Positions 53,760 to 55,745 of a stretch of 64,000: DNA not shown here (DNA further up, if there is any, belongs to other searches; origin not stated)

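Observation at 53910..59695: Duplicated two-gene module next to the exosortase: cargo with a non-canonical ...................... tail plus a TPR-like membrane protein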

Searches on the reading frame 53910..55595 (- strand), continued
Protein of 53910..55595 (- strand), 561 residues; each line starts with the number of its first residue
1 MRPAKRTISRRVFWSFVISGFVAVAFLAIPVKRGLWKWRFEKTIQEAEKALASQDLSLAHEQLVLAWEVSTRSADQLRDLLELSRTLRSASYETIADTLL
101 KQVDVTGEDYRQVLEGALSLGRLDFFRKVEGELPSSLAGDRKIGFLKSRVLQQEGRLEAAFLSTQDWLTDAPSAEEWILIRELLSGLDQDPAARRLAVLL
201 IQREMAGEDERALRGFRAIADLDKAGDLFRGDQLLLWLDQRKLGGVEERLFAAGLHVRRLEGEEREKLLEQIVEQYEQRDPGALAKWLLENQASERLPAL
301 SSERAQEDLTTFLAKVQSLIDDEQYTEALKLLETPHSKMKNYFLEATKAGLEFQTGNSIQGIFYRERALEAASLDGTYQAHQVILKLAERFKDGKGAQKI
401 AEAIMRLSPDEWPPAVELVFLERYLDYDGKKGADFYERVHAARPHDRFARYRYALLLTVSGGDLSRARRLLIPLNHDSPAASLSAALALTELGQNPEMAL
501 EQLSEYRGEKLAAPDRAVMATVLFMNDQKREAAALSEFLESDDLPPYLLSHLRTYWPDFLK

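Call 45: search_protein_families(library=ncbifam, alignment_id=A2, max_evalue=0.01)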
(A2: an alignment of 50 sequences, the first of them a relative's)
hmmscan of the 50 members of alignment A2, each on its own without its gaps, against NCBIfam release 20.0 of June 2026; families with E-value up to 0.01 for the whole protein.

A. member 1, P0001 (561 aa): 0 families

B. families by the number of members that match (of 50 scanned): 19 families
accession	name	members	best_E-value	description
TIGR02917.1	PEP_TPR_lipo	24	6.8e-19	XrtA/PEP-CTERM system TPR-repeat protein PrsT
NF052415.1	T3SS_chap_SctY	23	3.3e-08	type III secretion apparatus assembly chaperone SctY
TIGR02521.1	type_IV_pilW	6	1.4e-08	type IV pilus biogenesis/stability protein PilW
TIGR03939.1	PGA_TPR_OMP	5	1.8e-07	poly-beta-1,6 N-acetyl-D-glucosamine export porin PgaA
NF040959.1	MamA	5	5.1e-06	magnetosome protein MamA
NF033920.0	C39_PA2778_fam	4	1.4e-09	PA2778 family cysteine peptidase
TIGR00540.1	TPR_hemY_coli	4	2.6e-05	heme biosynthesis-associated TPR protein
NF008757.0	PRK11788.1-5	3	9.9e-10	lipopolysaccharide assembly protein LapB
NF008755.0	PRK11788.1-3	1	3.1e-07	lipopolysaccharide assembly protein LapB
NF047371.1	FlcA_CTERM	1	3.9e-06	periplasmic flagellar collar protein FlcA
NF033758.1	gliding_GltE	1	6.6e-05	adventurous gliding motility TPR repeat lipoprotein GltE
NF052400.1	M48_BAM_BepA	1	9e-05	beta-barrel assembly-enhancing protease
NF008756.0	PRK11788.1-4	1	0.00068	lipopolysaccharide assembly protein LapB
NF008520.0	PRK11447.1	1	0.00098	cellulose synthase complex outer membrane protein BcsC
NF033650.1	ANR_neg_reg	1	0.0015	ANR family transcriptional regulator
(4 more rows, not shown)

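Call 47: search_protein_families(library=ncbifam, proteins=[P0005, P0006, P0007, P0014, P0022, P0072, P0153, P0031, P0161, P0165], max_evalue=0.001)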
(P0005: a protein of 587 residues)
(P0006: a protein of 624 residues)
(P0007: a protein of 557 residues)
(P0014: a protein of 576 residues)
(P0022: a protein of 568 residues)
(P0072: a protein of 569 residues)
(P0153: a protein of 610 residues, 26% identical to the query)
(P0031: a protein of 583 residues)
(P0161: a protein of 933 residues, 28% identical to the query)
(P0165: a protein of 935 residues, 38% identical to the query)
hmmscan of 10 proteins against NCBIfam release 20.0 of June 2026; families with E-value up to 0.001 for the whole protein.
P0005 (587 aa): 0 families

P0006 (624 aa): 0 families

P0007 (557 aa): 2 families
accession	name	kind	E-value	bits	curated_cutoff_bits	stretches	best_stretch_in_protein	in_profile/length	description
TIGR02917.1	PEP_TPR_lipo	equivalog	1.7e-05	22.9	312.2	0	361-545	485-664/899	XrtA/PEP-CTERM system TPR-repeat protein PrsT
TIGR00540.1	TPR_hemY_coli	hypoth_equivalog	0.00021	20.2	142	0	125-186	247-304/385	heme biosynthesis-associated TPR protein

P0014 (576 aa): 0 families

P0022 (568 aa): 2 families
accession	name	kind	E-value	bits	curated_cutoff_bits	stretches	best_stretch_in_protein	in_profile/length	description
TIGR02917.1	PEP_TPR_lipo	equivalog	2e-07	29.3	312.2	0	408-506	324-422/899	XrtA/PEP-CTERM system TPR-repeat protein PrsT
NF052415.1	T3SS_chap_SctY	equivalog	3e-06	27.7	70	0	452-538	12-98/106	type III secretion apparatus assembly chaperone SctY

P0072 (569 aa): 1 family
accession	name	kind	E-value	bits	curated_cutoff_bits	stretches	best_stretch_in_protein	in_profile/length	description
NF052415.1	T3SS_chap_SctY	equivalog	0.00036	21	70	0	479-542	34-99/106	type III secretion apparatus assembly chaperone SctY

P0153 (610 aa): 2 families
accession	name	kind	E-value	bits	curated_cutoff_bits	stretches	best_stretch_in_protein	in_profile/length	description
TIGR02917.1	PEP_TPR_lipo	equivalog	2.4e-07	29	312.2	1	395-574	468-644/899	XrtA/PEP-CTERM system TPR-repeat protein PrsT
NF033920.0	C39_PA2778_fam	equivalog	0.00041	19.8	150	0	399-486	163-251/255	PA2778 family cysteine peptidase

P0031 (583 aa): 9 families
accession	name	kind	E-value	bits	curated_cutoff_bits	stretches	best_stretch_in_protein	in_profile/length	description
TIGR02917.1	PEP_TPR_lipo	equivalog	6.8e-19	67.3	312.2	2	57-308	371-622/899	XrtA/PEP-CTERM system TPR-repeat protein PrsT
NF008757.0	PRK11788.1-5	equivalog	9.9e-10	38.1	363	1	121-283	185-347/388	lipopolysaccharide assembly protein LapB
NF033920.0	C39_PA2778_fam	equivalog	1.4e-09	37.7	150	0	126-202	166-242/255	PA2778 family cysteine peptidase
TIGR02521.1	type_IV_pilW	equivalog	1.4e-08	34.6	154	0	126-199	145-218/234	type IV pilus biogenesis/stability protein PilW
NF052415.1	T3SS_chap_SctY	equivalog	7.8e-08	32.8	70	1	122-211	12-101/106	type III secretion apparatus assembly chaperone SctY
NF008755.0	PRK11788.1-3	equivalog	3.1e-07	30.1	430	1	121-285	185-349/388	lipopolysaccharide assembly protein LapB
NF047371.1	FlcA_CTERM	equivalog_domain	3.9e-06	25.6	300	0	222-309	284-369/646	periplasmic flagellar collar protein FlcA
NF040959.1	MamA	equivalog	5.1e-06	26.1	200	0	88-201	42-156/204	magnetosome protein MamA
NF008756.0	PRK11788.1-4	equivalog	0.00068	18.8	474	0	49-207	180-335/389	lipopolysaccharide assembly protein LapB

P0161 (933 aa): 29 families (the best 25 are shown)
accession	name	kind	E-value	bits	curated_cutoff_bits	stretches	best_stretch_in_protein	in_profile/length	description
TIGR02917.1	PEP_TPR_lipo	equivalog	1.1e-152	510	312.2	1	11-914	9-898/899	XrtA/PEP-CTERM system TPR-repeat protein PrsT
NF040959.1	MamA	equivalog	1.2e-44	152.2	200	4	351-511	43-203/204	magnetosome protein MamA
TIGR02521.1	type_IV_pilW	equivalog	3.5e-41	141.3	154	3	411-572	29-192/234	type IV pilus biogenesis/stability protein PilW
NF052415.1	T3SS_chap_SctY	equivalog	4e-27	94.8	70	2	310-403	5-101/106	type III secretion apparatus assembly chaperone SctY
NF033920.0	C39_PA2778_fam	equivalog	1.7e-26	93.2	150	3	448-545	157-254/255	PA2778 family cysteine peptidase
NF052400.1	M48_BAM_BepA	equivalog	3.5e-22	78.8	570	2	427-571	284-431/483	beta-barrel assembly-enhancing protease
TIGR03939.1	PGA_TPR_OMP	equivalog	1.6e-21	76.3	366.65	3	426-582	32-187/800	poly-beta-1,6 N-acetyl-D-glucosamine export porin PgaA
NF033762.1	social_mot_Tgl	equivalog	4.4e-20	72.1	225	2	290-470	44-227/252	social motility TPR repeat lipoprotein Tgl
NF033758.1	gliding_GltE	equivalog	2.9e-19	69.3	225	2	309-440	220-352/411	adventurous gliding motility TPR repeat lipoprotein GltE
TIGR00540.1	TPR_hemY_coli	hypoth_equivalog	1.4e-18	66.9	142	3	278-459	84-269/385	heme biosynthesis-associated TPR protein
NF047371.1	FlcA_CTERM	equivalog_domain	2.9e-17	62.4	300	1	323-578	167-376/646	periplasmic flagellar collar protein FlcA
TIGR02552.1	LcrH_SycD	equivalog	7.3e-16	58.1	104.8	0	385-447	58-120/136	SycD/LcrH family type III secretion system chaperone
NF008520.0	PRK11447.1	equivalog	1.8e-15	55.9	858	1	419-649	275-527/1157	cellulose synthase complex outer membrane protein BcsC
TIGR00990.1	3a0801s09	subfamily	5.6e-15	55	757.25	1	382-546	297-464/615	mitochondrial import receptor subunit TOM70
NF008757.0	PRK11788.1-5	equivalog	1.8e-12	47.1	363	1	414-605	108-304/388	lipopolysaccharide assembly protein LapB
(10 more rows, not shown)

P0165 (935 aa): 24 families
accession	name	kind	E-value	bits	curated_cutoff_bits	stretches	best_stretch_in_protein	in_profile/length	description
TIGR02917.1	PEP_TPR_lipo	equivalog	3.9e-235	782.8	312.2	1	28-915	10-897/899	XrtA/PEP-CTERM system TPR-repeat protein PrsT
NF040959.1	MamA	equivalog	2.1e-42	144.9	200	5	732-884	48-202/204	magnetosome protein MamA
TIGR02521.1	type_IV_pilW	equivalog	3.7e-42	144.5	154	5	414-564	31-183/234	type IV pilus biogenesis/stability protein PilW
NF033762.1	social_mot_Tgl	equivalog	1.6e-33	116.1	225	3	733-915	43-230/252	social motility TPR repeat lipoprotein Tgl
NF033920.0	C39_PA2778_fam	equivalog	1e-32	113.6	150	1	453-544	161-252/255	PA2778 family cysteine peptidase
NF052415.1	T3SS_chap_SctY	equivalog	4.3e-32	110.8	70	4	852-921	3-72/106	type III secretion apparatus assembly chaperone SctY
NF033758.1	gliding_GltE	equivalog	9.7e-24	84.1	225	2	394-564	134-304/411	adventurous gliding motility TPR repeat lipoprotein GltE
TIGR03939.1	PGA_TPR_OMP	equivalog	1.6e-20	72.9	366.65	4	685-840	51-206/800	poly-beta-1,6 N-acetyl-D-glucosamine export porin PgaA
NF008757.0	PRK11788.1-5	equivalog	5e-19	68.7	363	1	255-380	191-316/388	lipopolysaccharide assembly protein LapB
TIGR02552.1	LcrH_SycD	equivalog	5.1e-19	68.3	104.8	0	625-690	58-123/136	SycD/LcrH family type III secretion system chaperone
TIGR00990.1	3a0801s09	subfamily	5e-18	65.1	757.25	1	314-432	333-451/615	mitochondrial import receptor subunit TOM70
NF052400.1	M48_BAM_BepA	equivalog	2.2e-16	59.7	570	2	848-916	334-402/483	beta-barrel assembly-enhancing protease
TIGR00540.1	TPR_hemY_coli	hypoth_equivalog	1.8e-15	56.6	142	0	836-910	308-380/385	heme biosynthesis-associated TPR protein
TIGR02795.1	tol_pal_ybgF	equivalog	1.1e-14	55.1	90.1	0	625-678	45-101/119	tol-pal system protein YbgF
NF008520.0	PRK11447.1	equivalog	5.7e-14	50.9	858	2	773-927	370-533/1157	cellulose synthase complex outer membrane protein BcsC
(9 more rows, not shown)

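Call 48: predict_structure(alignment_id=A2)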
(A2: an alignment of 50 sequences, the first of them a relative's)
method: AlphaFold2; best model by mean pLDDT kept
length: 561 residues; sequences in the alignment: 50
mean_pLDDT: 95.2   pTM: 0.84
mean pLDDT of the five models: 95.2, 94.2, 94.0, 93.7, 93.1
residues with pLDDT >= 90: 526; 70-90: 28; 50-70: 5; < 50: 2
segments of 3 or more residues with pLDDT < 50: none
pLDDT, mean of each block of 10 residues (from residue 1): 64 90 92 96 98 96 97 97 96 98 96 97 96 96 97 96 92 94 96 96 96 97 96 98 97 98 97 96 97 94 93 97 97 97 98 98 98 95 98 97 95 95 95 97 96 98 96 95 98 97 89 96 97 93 95 88 70
secondary structure, 60 per line:
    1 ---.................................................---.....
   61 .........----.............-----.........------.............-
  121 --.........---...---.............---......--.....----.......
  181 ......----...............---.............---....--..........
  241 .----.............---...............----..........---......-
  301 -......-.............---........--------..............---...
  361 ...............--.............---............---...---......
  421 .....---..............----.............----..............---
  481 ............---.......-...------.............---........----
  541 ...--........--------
elements in order: H4-52 H56-69 H74-86 H92-100 H107-119 H123-131 H141-153 H157-162 H165-169 H174-186 H191-205 H209-221 H225-228 H231-241 H246-258 H262-276 H281-290 H294-299 H302-307 H309-321 H325-332 H341-354 H358-375 H378-390 H394-405 H415-425 H429-442 H447-459 H464-477 H481-492 H496-502 H513-525 H529-536 H546-553
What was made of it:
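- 53910..55595 (-): TPR1: 561 aa, an N-terminal transmembrane anchor followed by a TPR superhelix. AlphaFold2 pLDDT 95.2, all helical (call 48).
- On TPR superfamily (fold): AlphaFold2 pLDDT 95.2 with 34 helices (call 48).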

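Call 51: fold_search(model_id=the predicted structure, library=pdb)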
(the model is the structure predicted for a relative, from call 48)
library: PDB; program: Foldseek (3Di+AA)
matches with E <= 10: 1440; with E <= 0.001: 162
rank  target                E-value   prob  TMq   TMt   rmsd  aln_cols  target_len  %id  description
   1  9rtt_Q                7.1e-07  1.00  0.22  0.16  26.3       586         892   13  Activated Elongation Complex with IWS1 and ELOF1 (released 2025-09-03)
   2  9hvq_Q                5.0e-06  1.00  0.24  0.17  22.6       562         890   14  Structure of the transcribing Pol II-DSIF-PAF-SPT6-RECQL5 complex (released 2025-07-16)
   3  8a3t_J                8.8e-06  1.00  0.28  0.30  21.6       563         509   13  S. cerevisiae APC/C-Cdh1 complex (released 2022-08-31)
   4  8xi2_J                9.5e-06  1.00  0.26  0.25  34.7       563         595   14  Cryo-EM structure of the Chlamydomonas C* complex (released 2024-10-09)
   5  7xn7_q                9.9e-06  1.00  0.26  0.18  32.0       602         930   14  RNA polymerase II elongation complex containing Spt4/5, Elf1, Spt6, Spn1 and Paf1C (released 2022-09-07)
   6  5l9u_F                1.3e-05  1.00  0.30  0.34  22.6       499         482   13  Model of human Anaphase-promoting complex/Cyclosome (APC/C-CDH1) with a cross linked Ubiquitin variant-substrate-UBE2C (released 2016-09-14)
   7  9gaw_Y                1.3e-05  1.00  0.30  0.32  22.0       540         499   13  High-resolution structure of the Anaphase-promoting complex/cyclosome (APC/C) bound to co-activator Cdh1 (released 2024-08-14)
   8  4ui9_H                1.4e-05  1.00  0.29  0.32  23.4       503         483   14  Atomic structure of the human Anaphase-Promoting Complex (released 2015-06-17)
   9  7rdr_A                1.6e-05  1.00  0.13  0.15  25.5       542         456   15  Circular tandem repeat protein with novel repeat topology and enhanced subunit contact surfaces (released 2021-09-01)
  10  5khr_F                1.7e-05  1.00  0.28  0.31  22.2       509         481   14  Model of human Anaphase-promoting complex/Cyclosome complex (APC15 deletion mutant) in complex with the E2 UBE2C/UBCH1 (released 2016-08-24)
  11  2xpi_D                1.7e-05  1.00  0.25  0.26  27.8       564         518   13  Crystal structure of APC/C hetero-tetramer Cut9-Hcn1 (released 2011-03-30)
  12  8fgw_D                1.8e-05  1.00  0.33  0.17  24.0       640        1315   14  Human IFT-A complex structures provide molecular insights into ciliary transport (released 2023-02-22)
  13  8qca_B                1.9e-05  1.00  0.25  0.20  24.7       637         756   13  CryoEM structure of a S. Cerevisiae Ski2387 complex in the closed state bound to RNA (released 2023-11-15)
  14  4buj_B                2.1e-05  1.00  0.25  0.13  24.6       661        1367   13  Crystal structure of the S. cerevisiae Ski2-3-8 complex (released 2013-08-28)
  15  4kvm_B                2.5e-05  1.00  0.30  0.25  16.5       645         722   15  The NatA (Naa10p/Naa15p) amino-terminal acetyltransferase complex bound to a bisubstrate analog (released 2013-07-31)
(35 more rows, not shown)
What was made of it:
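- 53910..55595 (-): Foldseek hits are all TPR superhelices (call 51).
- On TPR superfamily (fold): 162 PDB matches at E<=1e-3, and all 50 listed are TPR or similar helical-repeat proteins (call 51).
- Closest known: LbcA, the TPR adaptor of the periplasmic protease CtpA. Same: It is a bacterial envelope TPR protein that scaffolds a processing protease (call 51).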

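Call 53: search_protein_families(library=pfam, proteins=[L004:474-2333:+], max_evalue=10)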
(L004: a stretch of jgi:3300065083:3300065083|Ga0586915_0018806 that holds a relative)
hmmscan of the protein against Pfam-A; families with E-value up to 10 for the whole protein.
L004:474-2333:+ (619 aa): 2 families
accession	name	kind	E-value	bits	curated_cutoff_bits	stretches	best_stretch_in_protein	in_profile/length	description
PF09721.15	Exosortase_EpsH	-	8.9e-45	153.5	25.7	1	72-333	3-252/254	Transmembrane exosortase (Exosortase_EpsH)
PF11862.13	DUF3382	-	0.88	10.3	28.9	1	257-311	18-73/97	Domain of unknown function (DUF3382)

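Call 54: search_protein_families(library=ncbifam, proteins=[L004:474-2333:+], max_evalue=10)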
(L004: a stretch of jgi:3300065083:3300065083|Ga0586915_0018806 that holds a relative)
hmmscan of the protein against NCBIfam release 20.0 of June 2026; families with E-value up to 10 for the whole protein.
L004:474-2333:+ (619 aa): 18 families
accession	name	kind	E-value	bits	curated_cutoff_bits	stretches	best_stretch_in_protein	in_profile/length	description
TIGR03109.2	exosort_XrtA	exception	5e-35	121.2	208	1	68-332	4-256/261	exosortase A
TIGR02602.1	8TM_EpsH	subfamily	1.2e-31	110.1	105.55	1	88-329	3-234/241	exosortase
TIGR04152.1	exosort_VPLPA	exception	1.4e-26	93.6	400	2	89-335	4-242/486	VPLPA-CTERM-specific exosortase XrtD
NF038142.1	exosort_XrtW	exception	1.7e-24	86.1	425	1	67-389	5-310/494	exosortase W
NF035943.2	exosort_XrtV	exception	1.3e-17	63.9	313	1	69-319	10-250/270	exosortase V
TIGR04151.1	exosort_VPDSG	exception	1.4e-13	50.9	300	1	55-337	16-301/306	VPDSG-CTERM-specific exosortase XrtC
TIGR04178.1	exo_archaeo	signature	1.7e-13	50.7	23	1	243-331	2-90/97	exosortase/archaeosortase family protein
NF033464.1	cyanoexo_CrtC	exception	7.6e-10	38.8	225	1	207-329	146-264/278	cyanoexosortase C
TIGR03113.1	exosort_XrtB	exception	5.7e-09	36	275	1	66-323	3-249/268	exosortase B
TIGR04156.1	cyanoexo_CrtB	exception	7.5e-09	35.5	300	1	97-320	39-251/280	cyanoexosortase B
TIGR04476.1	exosort_XrtN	exception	8.2e-09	35.1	200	1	159-317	67-228/406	exosortase N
TIGR03762.1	archaeo_artC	exception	3.8e-07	30.2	100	1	215-328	150-267/274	archaeosortase C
TIGR03763.1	cyanoexo_CrtA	exception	1e-06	28.5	150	1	175-326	100-249/260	cyanoexosortase A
TIGR04124.1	archaeo_artE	exception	0.00017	21.6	95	1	209-334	30-148/153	archaeosortase family protein ArtE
TIGR04199.1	exosort_xrtJ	exception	0.00025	20.1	200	1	174-344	108-281/522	exosortase J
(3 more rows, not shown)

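Call 71: find_encoding_contigs(protein=P0009, flank=10000, max_places=2)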
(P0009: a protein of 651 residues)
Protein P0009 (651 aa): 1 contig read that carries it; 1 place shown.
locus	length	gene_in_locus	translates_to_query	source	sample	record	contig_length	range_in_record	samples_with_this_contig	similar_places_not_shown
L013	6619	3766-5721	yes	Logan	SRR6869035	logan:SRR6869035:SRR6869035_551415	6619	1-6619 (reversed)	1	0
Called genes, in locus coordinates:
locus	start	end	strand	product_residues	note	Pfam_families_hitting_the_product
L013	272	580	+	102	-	PF00216:Bac_DNA_binding, PF18291:HU-HIG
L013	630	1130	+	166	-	PF03330:DPBB_1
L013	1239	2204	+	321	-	PF03994:DUF350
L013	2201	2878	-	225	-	-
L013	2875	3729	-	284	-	PF09721:Exosortase_EpsH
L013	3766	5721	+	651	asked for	-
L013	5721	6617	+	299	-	?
